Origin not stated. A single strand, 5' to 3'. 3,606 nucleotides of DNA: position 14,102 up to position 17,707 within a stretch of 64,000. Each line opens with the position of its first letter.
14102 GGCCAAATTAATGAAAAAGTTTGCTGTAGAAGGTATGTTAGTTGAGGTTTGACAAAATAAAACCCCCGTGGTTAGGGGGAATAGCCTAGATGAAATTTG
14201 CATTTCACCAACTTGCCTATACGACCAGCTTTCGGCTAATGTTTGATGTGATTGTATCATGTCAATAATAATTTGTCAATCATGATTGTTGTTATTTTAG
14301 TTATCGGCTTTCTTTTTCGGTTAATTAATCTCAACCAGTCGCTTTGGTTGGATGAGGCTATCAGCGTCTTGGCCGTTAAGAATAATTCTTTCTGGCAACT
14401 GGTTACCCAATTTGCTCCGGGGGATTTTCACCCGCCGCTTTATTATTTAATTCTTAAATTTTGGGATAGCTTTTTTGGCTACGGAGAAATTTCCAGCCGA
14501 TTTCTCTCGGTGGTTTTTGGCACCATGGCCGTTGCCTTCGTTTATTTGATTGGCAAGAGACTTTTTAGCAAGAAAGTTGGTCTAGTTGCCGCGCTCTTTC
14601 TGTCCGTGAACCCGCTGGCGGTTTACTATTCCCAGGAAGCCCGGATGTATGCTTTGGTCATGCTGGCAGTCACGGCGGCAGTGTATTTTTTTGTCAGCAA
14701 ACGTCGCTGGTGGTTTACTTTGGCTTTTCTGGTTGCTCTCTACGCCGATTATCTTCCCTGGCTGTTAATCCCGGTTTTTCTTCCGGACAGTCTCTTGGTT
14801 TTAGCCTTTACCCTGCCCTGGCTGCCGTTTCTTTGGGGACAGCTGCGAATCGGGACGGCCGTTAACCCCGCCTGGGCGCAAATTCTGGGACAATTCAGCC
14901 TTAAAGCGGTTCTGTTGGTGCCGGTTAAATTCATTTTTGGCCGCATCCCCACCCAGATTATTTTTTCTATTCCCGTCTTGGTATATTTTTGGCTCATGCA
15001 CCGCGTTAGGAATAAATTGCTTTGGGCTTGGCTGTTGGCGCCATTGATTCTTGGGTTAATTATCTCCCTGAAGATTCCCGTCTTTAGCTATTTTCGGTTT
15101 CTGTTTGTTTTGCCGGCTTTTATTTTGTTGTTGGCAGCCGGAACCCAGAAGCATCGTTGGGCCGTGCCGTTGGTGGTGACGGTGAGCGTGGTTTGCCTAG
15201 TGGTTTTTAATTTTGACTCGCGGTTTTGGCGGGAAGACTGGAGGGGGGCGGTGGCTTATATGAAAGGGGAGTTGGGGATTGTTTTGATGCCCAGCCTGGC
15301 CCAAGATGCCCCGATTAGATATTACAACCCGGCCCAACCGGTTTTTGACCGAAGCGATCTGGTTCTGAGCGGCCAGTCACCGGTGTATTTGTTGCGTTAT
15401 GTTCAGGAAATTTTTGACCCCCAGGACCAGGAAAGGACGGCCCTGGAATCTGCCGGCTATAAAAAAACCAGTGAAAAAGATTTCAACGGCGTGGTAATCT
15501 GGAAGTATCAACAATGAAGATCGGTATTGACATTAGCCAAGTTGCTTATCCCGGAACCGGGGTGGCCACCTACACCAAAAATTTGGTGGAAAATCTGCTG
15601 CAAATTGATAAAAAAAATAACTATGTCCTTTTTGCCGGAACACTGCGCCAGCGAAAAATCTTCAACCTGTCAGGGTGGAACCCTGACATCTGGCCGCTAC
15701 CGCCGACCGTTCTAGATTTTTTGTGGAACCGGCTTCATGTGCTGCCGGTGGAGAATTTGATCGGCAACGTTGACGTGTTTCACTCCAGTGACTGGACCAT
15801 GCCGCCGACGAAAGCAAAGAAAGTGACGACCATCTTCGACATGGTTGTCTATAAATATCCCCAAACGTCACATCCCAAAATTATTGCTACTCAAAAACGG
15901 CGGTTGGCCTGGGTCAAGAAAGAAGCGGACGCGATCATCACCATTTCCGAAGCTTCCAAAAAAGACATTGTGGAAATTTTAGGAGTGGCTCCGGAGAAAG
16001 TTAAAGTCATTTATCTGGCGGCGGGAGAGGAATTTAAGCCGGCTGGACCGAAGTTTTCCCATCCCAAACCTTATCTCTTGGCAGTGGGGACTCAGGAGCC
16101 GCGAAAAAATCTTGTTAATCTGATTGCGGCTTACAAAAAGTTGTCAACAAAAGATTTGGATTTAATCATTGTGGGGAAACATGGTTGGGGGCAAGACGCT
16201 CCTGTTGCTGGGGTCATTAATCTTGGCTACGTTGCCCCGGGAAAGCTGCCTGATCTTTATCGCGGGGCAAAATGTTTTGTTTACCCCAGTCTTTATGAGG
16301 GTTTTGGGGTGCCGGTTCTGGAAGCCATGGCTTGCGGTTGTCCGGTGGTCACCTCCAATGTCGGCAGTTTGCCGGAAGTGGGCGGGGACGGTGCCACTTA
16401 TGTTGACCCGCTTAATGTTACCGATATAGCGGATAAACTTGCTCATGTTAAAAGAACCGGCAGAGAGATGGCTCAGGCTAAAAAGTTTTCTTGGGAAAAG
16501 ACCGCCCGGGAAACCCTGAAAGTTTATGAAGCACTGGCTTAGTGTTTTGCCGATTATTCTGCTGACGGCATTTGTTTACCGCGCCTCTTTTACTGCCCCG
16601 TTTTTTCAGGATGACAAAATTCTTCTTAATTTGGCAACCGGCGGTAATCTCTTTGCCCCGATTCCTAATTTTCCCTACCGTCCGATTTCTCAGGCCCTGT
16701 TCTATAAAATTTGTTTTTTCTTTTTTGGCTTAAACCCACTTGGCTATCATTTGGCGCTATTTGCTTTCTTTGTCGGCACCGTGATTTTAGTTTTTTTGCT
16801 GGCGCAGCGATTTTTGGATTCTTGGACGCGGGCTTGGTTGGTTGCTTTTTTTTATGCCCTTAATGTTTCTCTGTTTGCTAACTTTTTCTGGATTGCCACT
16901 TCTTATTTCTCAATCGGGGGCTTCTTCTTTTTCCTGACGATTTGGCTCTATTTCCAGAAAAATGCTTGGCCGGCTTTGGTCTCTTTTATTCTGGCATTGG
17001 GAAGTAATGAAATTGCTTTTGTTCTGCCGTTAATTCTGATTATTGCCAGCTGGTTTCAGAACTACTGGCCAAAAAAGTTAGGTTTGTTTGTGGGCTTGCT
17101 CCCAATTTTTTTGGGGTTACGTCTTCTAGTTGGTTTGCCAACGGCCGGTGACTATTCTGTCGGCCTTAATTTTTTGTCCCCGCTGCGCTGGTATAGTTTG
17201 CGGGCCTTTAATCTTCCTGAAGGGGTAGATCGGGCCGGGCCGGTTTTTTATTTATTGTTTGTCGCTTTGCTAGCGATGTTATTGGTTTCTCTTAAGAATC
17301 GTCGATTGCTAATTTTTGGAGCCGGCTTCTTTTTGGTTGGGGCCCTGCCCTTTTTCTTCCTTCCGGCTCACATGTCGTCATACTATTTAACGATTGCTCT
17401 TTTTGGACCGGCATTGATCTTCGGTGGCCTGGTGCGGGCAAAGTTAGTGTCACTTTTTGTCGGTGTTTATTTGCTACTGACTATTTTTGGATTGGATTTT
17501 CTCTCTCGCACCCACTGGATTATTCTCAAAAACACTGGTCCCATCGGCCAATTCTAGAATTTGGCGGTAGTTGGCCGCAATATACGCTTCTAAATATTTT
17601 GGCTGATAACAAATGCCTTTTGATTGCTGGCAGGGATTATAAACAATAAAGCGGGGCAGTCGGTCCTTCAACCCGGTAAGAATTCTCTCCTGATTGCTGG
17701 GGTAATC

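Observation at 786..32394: Very large glycosylation supercluster with about 10 paralogous GT-C-type polytopic membrane proteins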

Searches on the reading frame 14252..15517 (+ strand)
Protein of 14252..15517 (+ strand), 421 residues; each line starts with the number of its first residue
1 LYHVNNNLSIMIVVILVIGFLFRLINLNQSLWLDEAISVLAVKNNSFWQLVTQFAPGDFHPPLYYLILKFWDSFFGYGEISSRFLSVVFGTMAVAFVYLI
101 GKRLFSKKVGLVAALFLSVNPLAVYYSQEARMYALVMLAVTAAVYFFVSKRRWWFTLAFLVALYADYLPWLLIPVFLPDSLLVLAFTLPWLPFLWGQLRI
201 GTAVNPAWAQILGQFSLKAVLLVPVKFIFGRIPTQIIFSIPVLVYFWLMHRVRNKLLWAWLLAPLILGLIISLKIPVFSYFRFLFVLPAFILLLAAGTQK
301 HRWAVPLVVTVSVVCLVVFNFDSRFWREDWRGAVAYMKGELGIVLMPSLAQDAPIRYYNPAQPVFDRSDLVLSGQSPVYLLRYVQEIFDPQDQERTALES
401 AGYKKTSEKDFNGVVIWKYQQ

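Call 5: search_protein_families(library=pfam, proteins=[window:14252-15517:+], max_evalue=0.01)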
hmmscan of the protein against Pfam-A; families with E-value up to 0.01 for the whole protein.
window:14252-15517:+ (421 aa): 1 family
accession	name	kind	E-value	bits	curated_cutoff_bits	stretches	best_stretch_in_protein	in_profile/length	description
PF13231.12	PMT_2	-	5.3e-12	46.7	26.1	1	60-163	2-110/160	Dolichyl-phosphate-mannose-protein mannosyltransferase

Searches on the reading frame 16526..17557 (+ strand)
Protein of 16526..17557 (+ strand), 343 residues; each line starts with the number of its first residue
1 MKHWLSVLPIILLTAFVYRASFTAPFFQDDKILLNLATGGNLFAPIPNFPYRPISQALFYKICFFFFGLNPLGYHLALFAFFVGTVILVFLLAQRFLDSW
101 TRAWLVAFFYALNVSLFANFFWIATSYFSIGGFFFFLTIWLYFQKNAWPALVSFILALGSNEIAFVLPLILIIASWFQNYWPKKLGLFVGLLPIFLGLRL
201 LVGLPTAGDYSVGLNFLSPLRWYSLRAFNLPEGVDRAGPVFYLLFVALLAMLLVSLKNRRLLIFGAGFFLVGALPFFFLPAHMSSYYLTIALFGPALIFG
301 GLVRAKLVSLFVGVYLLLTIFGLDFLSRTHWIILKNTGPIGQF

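Call 5: search_protein_families(library=pfam, proteins=[window:16526-17557:+], max_evalue=0.01)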
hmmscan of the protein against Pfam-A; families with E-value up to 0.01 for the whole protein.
window:16526-17557:+ (343 aa): 0 families

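Call 25: search_protein_families(library=pfam, proteins=[window:16526-17557:+], max_evalue=10)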
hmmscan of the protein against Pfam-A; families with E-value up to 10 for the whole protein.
window:16526-17557:+ (343 aa): 0 families
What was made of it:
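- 16526..17557 (+): GT-C protein G: a minimal 343-aa, TM-only GT-C with a nearly invariant FFQDD after TM1. It belongs to a narrow family with no Pfam model. No Pfam hit even at E of 10 or less (call 25).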

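Call 26: find_homologous_proteins(query=window:16526-17557:+, max_evalue=0.001)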
Query window:16526-17557:+ (343 aa): 91 proteins with E <= 0.001 among 8000 candidates.
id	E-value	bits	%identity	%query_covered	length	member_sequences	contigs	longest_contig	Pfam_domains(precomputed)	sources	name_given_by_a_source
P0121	8.2e-216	734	100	100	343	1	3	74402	-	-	-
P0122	9.9e-118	412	61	100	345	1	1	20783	-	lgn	-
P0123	3.1e-115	404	60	100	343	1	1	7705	-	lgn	-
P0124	2.9e-114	400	59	100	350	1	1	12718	-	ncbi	-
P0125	7.6e-114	399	58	100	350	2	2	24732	-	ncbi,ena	-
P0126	7.5e-112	392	57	100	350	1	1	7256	-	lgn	-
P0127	1.8e-110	388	56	100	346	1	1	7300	-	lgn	-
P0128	1.8e-108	381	56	100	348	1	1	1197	-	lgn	-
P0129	1.9e-108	381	57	95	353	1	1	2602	-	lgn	-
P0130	4.7e-106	373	56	100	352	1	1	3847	-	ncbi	-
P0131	9.1e-106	372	54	100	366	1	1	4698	-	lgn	-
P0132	1.0e-103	366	56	100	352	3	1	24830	-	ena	-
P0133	3.4e-101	357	56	95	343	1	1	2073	-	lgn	-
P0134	1.6e-97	345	54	97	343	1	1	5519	-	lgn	-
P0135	1.3e-96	342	51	100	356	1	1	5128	-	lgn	-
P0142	1.4e-82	296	49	100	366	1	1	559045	-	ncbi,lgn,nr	ncbi:hypothetical protein M1403_01175 [Patescibacteria group bacterium]|nr:hypothetical protein [Pat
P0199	1.1e-51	195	42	90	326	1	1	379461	-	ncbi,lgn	-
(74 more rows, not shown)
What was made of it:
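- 16526..17557 (+): 91 homologues, the named ones Gottesmanbacteria or Patescibacteria and most unnamed (call 26).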

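Call 29: search_solved_structures(query=A2, max_evalue=10)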
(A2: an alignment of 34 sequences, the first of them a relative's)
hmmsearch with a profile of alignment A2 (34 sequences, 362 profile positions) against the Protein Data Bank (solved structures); distinct sequences matched with E-value up to 10: 0.

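Call 34: predict_structure(alignment_id=A2)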
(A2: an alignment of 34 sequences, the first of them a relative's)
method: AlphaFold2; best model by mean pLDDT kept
length: 343 residues; sequences in the alignment: 34
mean_pLDDT: 91.9   pTM: 0.92
mean pLDDT of the five models: 91.9, 91.7, 91.6, 91.3, 90.0
residues with pLDDT >= 90: 262; 70-90: 65; 50-70: 10; < 50: 6
segments of 3 or more residues with pLDDT < 50: 338-343
pLDDT, mean of each block of 10 residues (from residue 1): 84 97 91 83 70 91 96 97 98 97 98 97 95 98 97 96 94 98 94 86 76 90 96 92 97 96 98 93 91 98 96 98 94 65 47
secondary structure, 60 per line:
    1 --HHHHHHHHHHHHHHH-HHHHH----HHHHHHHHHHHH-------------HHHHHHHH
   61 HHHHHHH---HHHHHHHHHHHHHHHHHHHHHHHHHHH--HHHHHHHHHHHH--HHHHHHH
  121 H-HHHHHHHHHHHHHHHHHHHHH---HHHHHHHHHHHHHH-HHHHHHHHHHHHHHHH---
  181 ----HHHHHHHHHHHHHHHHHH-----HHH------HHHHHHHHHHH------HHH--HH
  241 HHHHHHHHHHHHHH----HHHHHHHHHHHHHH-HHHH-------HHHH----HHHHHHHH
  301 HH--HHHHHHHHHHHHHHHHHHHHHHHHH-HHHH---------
elements in order: H3-17 H19-23 H28-39 H53-67 H71-97 H100-111 H114-121 H123-143 H147-160 H162-177 H185-202 H217-227 H239-254 H259-272 H274-277 H285-288 H293-302 H305-329 H331-334
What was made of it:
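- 16526..17557 (+): AlphaFold pLDDT 91.9 (call 34).
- On GT-C glycosyltransferase superfamily (all ten candidates): The G model shows about 11 membrane helices (call 34).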

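Call 39: fold_search(model_id=the predicted structure, library=pdb)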
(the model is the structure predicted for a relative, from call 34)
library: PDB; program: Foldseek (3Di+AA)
matches with E <= 10: 208; with E <= 0.001: 0
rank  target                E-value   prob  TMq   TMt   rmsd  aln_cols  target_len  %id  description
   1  6ftg_5                1.4e-02  1.00  0.48  0.30  14.2       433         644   13  Subtomogram average of OST-containing ribosome-translocon complexes from canine rough microsomal membranes (released 2018-03-21)
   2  9n9j_I                2.1e-02  1.00  0.43  0.24  21.5       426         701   14  Structure of a GRP94 folding intermediate engaged with a CCDC134- and FKBP11-bound secretory translocon (released 2025-11-19)
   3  8b6l_I                2.3e-02  1.00  0.49  0.28  14.6       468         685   12  Subtomogram average of the human Sec61-TRAP-OSTA-translocon (released 2022-12-07)
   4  6s7t_A                3.0e-02  1.00  0.50  0.28  11.5       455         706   12  Cryo-EM structure of human oligosaccharyltransferase complex OST-B (released 2019-12-18)
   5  8agc_A                3.2e-02  1.00  0.52  0.30   9.3       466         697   11  Structure of yeast oligosaccharylransferase complex with lipid-linked oligosaccharide and non-acceptor peptide bound (released 2022-12-07)
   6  7oci_F                3.9e-02  1.00  0.48  0.30  11.3       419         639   12  Cryo-EM structure of yeast Ost6p containing oligosaccharyltransferase complex (released 2022-02-16)
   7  5f15                  4.1e-02  1.00  0.47  0.33   8.2       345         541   14  Crystal Structure of ArnT from Cupriavidus metallidurans bound to Undecaprenyl phosphate (released 2016-02-17)
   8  8agb_A                5.4e-02  1.00  0.53  0.32  11.1       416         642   11  Structure of yeast oligosaccharylransferase complex with lipid-linked oligosaccharide bound (released 2022-12-07)
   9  8age_A                6.4e-02  1.00  0.51  0.31  10.8       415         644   10  Structure of yeast oligosaccharylransferase complex with acceptor peptide bound (released 2022-12-07)
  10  6s7o_A                6.4e-02  1.00  0.49  0.30  11.7       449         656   12  Cryo-EM structure of human oligosaccharyltransferase complex OST-A (released 2019-12-18)
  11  5ezm                  8.9e-02  1.00  0.47  0.33  11.7       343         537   13  Crystal Structure of ArnT from Cupriavidus metallidurans in the apo state (released 2016-02-17)
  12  6c26_A                1.0e-01  0.99  0.49  0.29  12.5       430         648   13  The Cryo-EM structure of a eukaryotic oligosaccharyl transferase complex (released 2018-01-31)
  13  7zli_A                1.7e-01  0.91  0.40  0.25  10.8       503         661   13  Cryo-EM structure of C-mannosyltransferase CeDPY19, in complex with Dol25-P-Man and bound to CMT2-Fab and anti-Fab nan (released 2023-01-11)
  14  7zlh_A                1.9e-01  0.93  0.42  0.25  10.4       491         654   11  Cryo-EM structure of C-mannosyltransferase CeDPY19, in apo state, bound to CMT2-Fab and anti-Fab nanobody (released 2023-01-11)
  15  9wno_A                2.0e-01  0.98  0.50  0.43  13.5       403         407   14  Cryo-EM structure of Candida glabrata GPI mannosyltransferase I bound to Dol-P-Man (released 2025-12-03)
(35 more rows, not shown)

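Call 47: find_encoding_contigs(protein=P0142, flank=10000, max_places=2)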
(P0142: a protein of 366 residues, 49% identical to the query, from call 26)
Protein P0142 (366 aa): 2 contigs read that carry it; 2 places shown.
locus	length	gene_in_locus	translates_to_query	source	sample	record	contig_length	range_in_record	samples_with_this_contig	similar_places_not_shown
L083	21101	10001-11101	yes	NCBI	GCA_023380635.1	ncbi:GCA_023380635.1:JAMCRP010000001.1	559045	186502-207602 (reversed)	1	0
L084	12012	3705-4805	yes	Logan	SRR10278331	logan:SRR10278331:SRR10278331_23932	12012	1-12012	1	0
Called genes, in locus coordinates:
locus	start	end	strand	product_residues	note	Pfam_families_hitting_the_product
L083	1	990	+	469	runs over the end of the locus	-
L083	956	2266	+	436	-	PF13231:PMT_2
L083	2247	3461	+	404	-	PF01943:Polysacc_synt, PF13440:Polysacc_synt_3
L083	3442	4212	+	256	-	PF00535:Glycos_transf_2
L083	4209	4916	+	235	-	PF13489:Methyltransf_23, PF01209:Ubie_methyltran (faint), PF07021:MetW (weak), PF13649:Methyltransf_25, PF08241:Methyltransf_11, PF08242:Methyltransf_12, PF13847:Methyltransf_31 (weak)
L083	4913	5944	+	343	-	PF13439:Glyco_transf_4, PF00534:Glycos_transf_1, PF13692:Glyco_trans_1_4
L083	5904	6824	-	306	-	PF01073:3Beta_HSD, PF01370:Epimerase, PF02719:Polysacc_synt_2, PF04321:RmlD_sub_bind, PF13460:NAD_binding_10, PF16363:GDP_Man_Dehyd, PF07993:NAD_binding_4 (weak)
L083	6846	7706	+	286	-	PF00535:Glycos_transf_2, PF10111:Glyco_tranf_2_2, PF13641:Glyco_tranf_2_3 (weak)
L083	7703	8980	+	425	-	PF13231:PMT_2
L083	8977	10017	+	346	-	PF13439:Glyco_transf_4, PF20706:GT4-conflict (faint), PF00534:Glycos_transf_1, PF13692:Glyco_trans_1_4, PF13524:Glyco_trans_1_2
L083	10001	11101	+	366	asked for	-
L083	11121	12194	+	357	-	PF13439:Glyco_transf_4, PF20706:GT4-conflict, PF00534:Glycos_transf_1, PF13692:Glyco_trans_1_4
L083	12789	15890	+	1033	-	PF04932:Wzy_C, PF13231:PMT_2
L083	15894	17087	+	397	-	PF13439:Glyco_transf_4, PF00534:Glycos_transf_1 (weak), PF13692:Glyco_trans_1_4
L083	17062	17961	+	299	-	PF13641:Glyco_tranf_2_3, PF00535:Glycos_transf_2, PF10111:Glyco_tranf_2_2 (weak), PF13506:Glyco_transf_21 (faint), PF13632:Glyco_trans_2_3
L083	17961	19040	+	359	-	PF13439:Glyco_transf_4, PF00534:Glycos_transf_1, PF13692:Glyco_trans_1_4, PF13524:Glyco_trans_1_2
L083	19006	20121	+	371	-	PF20706:GT4-conflict (weak), PF00534:Glycos_transf_1, PF13692:Glyco_trans_1_4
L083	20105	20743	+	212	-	PF02397:Bac_transf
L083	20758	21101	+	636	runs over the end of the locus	PF13196:DUF4012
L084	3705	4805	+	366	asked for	-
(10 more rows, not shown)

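Call 48: find_encoding_contigs(protein=P0199, flank=10000, max_places=2)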
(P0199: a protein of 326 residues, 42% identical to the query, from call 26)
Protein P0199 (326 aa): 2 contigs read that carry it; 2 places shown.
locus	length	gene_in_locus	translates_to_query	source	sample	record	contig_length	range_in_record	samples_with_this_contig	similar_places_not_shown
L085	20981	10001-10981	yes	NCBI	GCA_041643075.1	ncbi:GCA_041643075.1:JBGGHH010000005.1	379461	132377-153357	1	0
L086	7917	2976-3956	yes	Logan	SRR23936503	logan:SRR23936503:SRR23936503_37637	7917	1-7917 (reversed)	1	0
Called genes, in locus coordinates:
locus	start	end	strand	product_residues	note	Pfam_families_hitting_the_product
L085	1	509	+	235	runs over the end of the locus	-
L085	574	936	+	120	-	PF13473:Cupredoxin_1, PF00127:Copper-bind (faint)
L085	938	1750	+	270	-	PF13472:Lipase_GDSL_2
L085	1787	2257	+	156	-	-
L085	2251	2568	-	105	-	-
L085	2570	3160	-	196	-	-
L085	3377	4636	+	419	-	PF19295:SufBD_N, PF01458:SUFBD_core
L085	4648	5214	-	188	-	PF01551:Peptidase_M23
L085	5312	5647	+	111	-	-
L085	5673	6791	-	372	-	-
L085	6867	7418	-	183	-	-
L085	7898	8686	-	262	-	PF01553:Acyltransferase (weak)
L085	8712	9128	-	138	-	-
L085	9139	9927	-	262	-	PF12146:Hydrolase_4 (faint), PF00561:Abhydrolase_1, PF12697:Abhydrolase_6 (weak)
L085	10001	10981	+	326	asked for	-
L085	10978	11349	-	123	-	PF14066:DUF4256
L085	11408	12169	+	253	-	PF00702:Hydrolase (faint), PF05116:S6PP (faint), PF08282:Hydrolase_3, PF03332:PMM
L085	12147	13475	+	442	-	-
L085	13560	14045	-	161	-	-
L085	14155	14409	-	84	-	-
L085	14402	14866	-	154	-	-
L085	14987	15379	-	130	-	-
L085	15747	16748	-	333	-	PF02618:YceG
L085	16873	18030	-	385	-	PF13784:Fic_N, PF02661:Fic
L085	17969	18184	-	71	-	-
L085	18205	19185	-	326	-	-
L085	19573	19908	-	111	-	PF01588:tRNA_bind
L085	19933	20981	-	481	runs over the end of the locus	PF00587:tRNA-synt_2b, PF03129:HGTP_anticodon, PF09180:ProRS-C_1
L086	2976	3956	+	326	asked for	-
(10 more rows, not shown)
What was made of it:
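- A distant G homologue sits in an unrelated neighbourhood (L085, call 48).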
